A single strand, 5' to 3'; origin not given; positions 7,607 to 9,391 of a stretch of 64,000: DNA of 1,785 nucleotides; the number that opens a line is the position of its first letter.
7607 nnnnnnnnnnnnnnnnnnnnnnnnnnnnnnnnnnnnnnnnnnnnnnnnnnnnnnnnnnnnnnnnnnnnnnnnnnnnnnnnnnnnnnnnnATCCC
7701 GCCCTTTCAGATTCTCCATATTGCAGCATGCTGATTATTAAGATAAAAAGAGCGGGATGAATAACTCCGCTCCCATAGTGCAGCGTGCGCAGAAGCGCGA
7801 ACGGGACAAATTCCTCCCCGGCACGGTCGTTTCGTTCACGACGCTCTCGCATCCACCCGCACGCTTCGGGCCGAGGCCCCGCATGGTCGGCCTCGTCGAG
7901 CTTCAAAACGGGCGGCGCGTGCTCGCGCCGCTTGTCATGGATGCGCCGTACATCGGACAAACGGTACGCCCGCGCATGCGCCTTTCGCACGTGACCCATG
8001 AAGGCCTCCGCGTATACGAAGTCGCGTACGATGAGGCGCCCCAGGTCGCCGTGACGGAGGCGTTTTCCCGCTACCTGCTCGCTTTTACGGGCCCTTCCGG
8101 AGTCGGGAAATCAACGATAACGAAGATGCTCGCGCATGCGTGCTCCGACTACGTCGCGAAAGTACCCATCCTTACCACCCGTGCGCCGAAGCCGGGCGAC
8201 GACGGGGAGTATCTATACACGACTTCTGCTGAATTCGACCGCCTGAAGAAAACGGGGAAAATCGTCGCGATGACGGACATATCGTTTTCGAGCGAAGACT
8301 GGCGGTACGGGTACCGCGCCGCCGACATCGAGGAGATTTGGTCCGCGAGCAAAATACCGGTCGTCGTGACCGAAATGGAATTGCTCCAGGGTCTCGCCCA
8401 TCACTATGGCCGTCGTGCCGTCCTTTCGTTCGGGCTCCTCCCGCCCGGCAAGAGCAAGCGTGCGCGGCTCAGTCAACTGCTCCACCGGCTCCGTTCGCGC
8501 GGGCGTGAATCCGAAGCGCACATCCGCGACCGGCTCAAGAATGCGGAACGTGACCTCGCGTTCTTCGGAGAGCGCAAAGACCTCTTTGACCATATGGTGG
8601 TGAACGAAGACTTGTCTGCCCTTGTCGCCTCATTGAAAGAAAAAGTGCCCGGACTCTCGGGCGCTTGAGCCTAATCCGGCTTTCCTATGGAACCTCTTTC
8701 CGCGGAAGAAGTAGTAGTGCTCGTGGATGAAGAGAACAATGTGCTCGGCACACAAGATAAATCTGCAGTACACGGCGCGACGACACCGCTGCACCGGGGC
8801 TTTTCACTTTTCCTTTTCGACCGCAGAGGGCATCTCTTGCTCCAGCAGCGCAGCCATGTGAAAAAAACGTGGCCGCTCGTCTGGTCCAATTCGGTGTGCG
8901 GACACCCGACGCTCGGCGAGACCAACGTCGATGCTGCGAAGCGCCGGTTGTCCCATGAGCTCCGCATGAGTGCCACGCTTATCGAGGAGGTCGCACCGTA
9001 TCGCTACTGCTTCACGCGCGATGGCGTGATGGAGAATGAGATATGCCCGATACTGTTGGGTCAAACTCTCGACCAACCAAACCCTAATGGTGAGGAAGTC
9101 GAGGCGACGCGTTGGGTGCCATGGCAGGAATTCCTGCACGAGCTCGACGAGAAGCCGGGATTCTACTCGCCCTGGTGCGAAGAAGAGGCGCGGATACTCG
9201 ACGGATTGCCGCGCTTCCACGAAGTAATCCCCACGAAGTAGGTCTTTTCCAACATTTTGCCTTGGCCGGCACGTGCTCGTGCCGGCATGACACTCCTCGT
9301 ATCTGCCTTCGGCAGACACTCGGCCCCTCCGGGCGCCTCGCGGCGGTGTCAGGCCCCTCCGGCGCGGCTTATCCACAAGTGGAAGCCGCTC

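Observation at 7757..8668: DUF35-like OB-fold scaffold fused to a guanylate-kinase-like P-loop domain inside the mevalonate operon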

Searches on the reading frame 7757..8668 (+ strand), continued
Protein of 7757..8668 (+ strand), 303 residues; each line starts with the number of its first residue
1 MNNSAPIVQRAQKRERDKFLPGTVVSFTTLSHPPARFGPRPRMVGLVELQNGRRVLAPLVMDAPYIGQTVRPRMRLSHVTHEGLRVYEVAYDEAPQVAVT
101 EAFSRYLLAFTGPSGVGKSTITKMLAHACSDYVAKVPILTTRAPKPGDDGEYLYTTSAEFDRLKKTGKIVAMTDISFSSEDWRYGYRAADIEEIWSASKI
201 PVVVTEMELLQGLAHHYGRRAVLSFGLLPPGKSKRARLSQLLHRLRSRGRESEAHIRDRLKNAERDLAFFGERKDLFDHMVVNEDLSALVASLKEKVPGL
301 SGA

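Call 50: find_encoding_contigs(protein=P0012, flank=10000, max_places=1)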
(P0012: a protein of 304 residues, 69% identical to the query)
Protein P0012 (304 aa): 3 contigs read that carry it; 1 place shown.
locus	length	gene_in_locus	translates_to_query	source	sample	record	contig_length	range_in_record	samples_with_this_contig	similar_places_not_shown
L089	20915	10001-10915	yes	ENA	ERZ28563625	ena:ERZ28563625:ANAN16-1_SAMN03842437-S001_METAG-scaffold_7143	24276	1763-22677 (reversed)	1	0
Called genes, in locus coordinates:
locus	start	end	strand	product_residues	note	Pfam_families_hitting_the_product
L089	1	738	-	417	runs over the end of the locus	PF03979:Sigma70_r1_1, PF00140:Sigma70_r1_2, PF04542:Sigma70_r2, PF04539:Sigma70_r3, PF04545:Sigma70_r4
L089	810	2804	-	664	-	PF01807:Zn_ribbon_DnaG, PF08275:DNAG_N, PF01751:Toprim (weak), PF13155:Toprim_2, PF13662:Toprim_4, PF10410:DnaB_bind (faint)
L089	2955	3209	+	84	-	-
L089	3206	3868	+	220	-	PF01255:Prenyltransf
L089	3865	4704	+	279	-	PF00288:GHMP_kinases_N (weak)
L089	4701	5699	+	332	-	PF22700:MVD-like_N, PF00288:GHMP_kinases_N (weak), PF18376:MDD_C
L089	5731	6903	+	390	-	PF00368:HMG-CoA_red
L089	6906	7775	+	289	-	PF02353:CMAS, PF01209:Ubie_methyltran, PF13489:Methyltransf_23, PF13847:Methyltransf_31, PF08241:Methyltransf_11, PF08242:Methyltransf_12, PF13649:Methyltransf_25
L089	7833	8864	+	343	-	PF08545:ACP_syn_III (weak), PF08541:ACP_syn_III_C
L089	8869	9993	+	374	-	PF00108:Thiolase_N, PF00109:ketoacyl-synt (weak), PF08545:ACP_syn_III, PF02803:Thiolase_C, PF22691:Thiolase_C_1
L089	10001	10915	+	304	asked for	PF03193:RsgA_GTPase (faint), PF00625:Guanylate_kin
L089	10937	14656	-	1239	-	PF04997:RNA_pol_Rpb1_1, PF00623:RNA_pol_Rpb1_2, PF04983:RNA_pol_Rpb1_3, PF05000:RNA_pol_Rpb1_4, PF04998:RNA_pol_Rpb1_5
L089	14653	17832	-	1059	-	PF04563:RNA_pol_Rpb2_1, PF04561:RNA_pol_Rpb2_2, PF04565:RNA_pol_Rpb2_3, PF10385:RNA_pol_Rpb2_45, PF00562:RNA_pol_Rpb2_6, PF04560:RNA_pol_Rpb2_7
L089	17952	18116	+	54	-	-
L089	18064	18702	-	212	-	PF01746:tRNA_m1G_MT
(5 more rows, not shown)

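Call 76: search_protein_families(library=ncbifam, proteins=[L081:4688-5542:+, L085:4049-4879:+], max_evalue=0.001)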
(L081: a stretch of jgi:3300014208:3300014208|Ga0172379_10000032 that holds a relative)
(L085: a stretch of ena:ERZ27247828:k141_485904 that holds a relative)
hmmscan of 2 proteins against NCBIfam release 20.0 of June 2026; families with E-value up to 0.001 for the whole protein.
L081:4688-5542:+ (285 aa): 7 families
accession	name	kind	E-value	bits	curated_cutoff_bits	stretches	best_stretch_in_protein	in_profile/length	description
TIGR00549.1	mevalon_kin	equivalog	4.5e-29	101.8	163.05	1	7-261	1-274/276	mevalonate kinase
NF003036.0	PRK03926.1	equivalog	7.4e-16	58.1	403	1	4-262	3-265/302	mevalonate kinase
NF040656.1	GHMP_GYDIA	hypoth_equivalog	7.7e-07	28.6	225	1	6-61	3-56/299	GYDIA family GHMP kinase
NF001816.0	PRK00555.1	equivalog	0.00019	20.5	509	1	58-108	69-120/363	galactokinase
NF040957.1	Arch_PMK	equivalog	0.00031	20.4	500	0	7-109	4-109/316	phosphomevalonate kinase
TIGR00131.1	gal_kin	equivalog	0.0007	18.6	226.65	0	57-108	86-139/388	galactokinase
NF003006.0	PRK03817.1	equivalog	0.00075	18.6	443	1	36-106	43-114/352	galactokinase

L085:4049-4879:+ (277 aa): 4 families
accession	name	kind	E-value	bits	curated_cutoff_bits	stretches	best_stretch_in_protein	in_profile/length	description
TIGR00549.1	mevalon_kin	equivalog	1.2e-24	87.3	163.05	1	6-255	1-274/276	mevalonate kinase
NF003036.0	PRK03926.1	equivalog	6.8e-15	54.9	403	1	5-267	5-278/302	mevalonate kinase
NF040656.1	GHMP_GYDIA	hypoth_equivalog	3.6e-07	29.7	225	1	5-60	3-56/299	GYDIA family GHMP kinase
TIGR00191.1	thrB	equivalog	0.00017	20.5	168.25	1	67-101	72-106/304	homoserine kinase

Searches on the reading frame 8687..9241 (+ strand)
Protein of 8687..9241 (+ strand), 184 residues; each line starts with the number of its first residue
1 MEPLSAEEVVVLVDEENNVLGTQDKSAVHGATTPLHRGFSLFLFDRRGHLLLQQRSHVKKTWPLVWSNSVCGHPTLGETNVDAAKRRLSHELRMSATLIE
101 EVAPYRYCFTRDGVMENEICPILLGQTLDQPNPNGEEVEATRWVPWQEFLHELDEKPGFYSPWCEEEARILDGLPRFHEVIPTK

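Call 5: search_protein_families(library=pfam, proteins=[window:8687-9241:+], max_evalue=0.1)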
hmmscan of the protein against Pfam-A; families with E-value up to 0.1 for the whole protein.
window:8687-9241:+ (184 aa): 1 family
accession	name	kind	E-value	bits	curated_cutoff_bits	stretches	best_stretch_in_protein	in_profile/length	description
PF00293.34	NUDIX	-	1.3e-18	67.8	21.1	1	35-155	2-125/134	NUDIX domain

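Call 6: search_protein_families(library=ncbifam, proteins=[window:8687-9241:+], max_evalue=0.1)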
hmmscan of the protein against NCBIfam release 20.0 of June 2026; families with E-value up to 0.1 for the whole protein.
window:8687-9241:+ (184 aa): 5 families
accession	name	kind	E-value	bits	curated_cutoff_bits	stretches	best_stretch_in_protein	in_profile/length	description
NF002995.0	PRK03759.1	equivalog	1.8e-59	200.5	127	1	6-168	5-169/185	isopentenyl-diphosphate Delta-isomerase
TIGR02150.1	IPP_isom_1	equivalog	7.8e-41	139.6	105.8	1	10-165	1-156/159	isopentenyl-diphosphate delta-isomerase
NF041653.1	Nud_hyd_Meth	equivalog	4.9e-08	32.9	300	1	10-165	2-154/170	Nudix hydrolase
NF011922.0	PRK15393.1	equivalog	3.3e-07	30.1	152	1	5-97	8-99/182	NUDIX hydrolase YfcD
NF007834.0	PRK10546.1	equivalog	0.049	13.4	156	1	44-104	11-69/135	pyrimidine (deoxy)nucleoside triphosphate diphosphatase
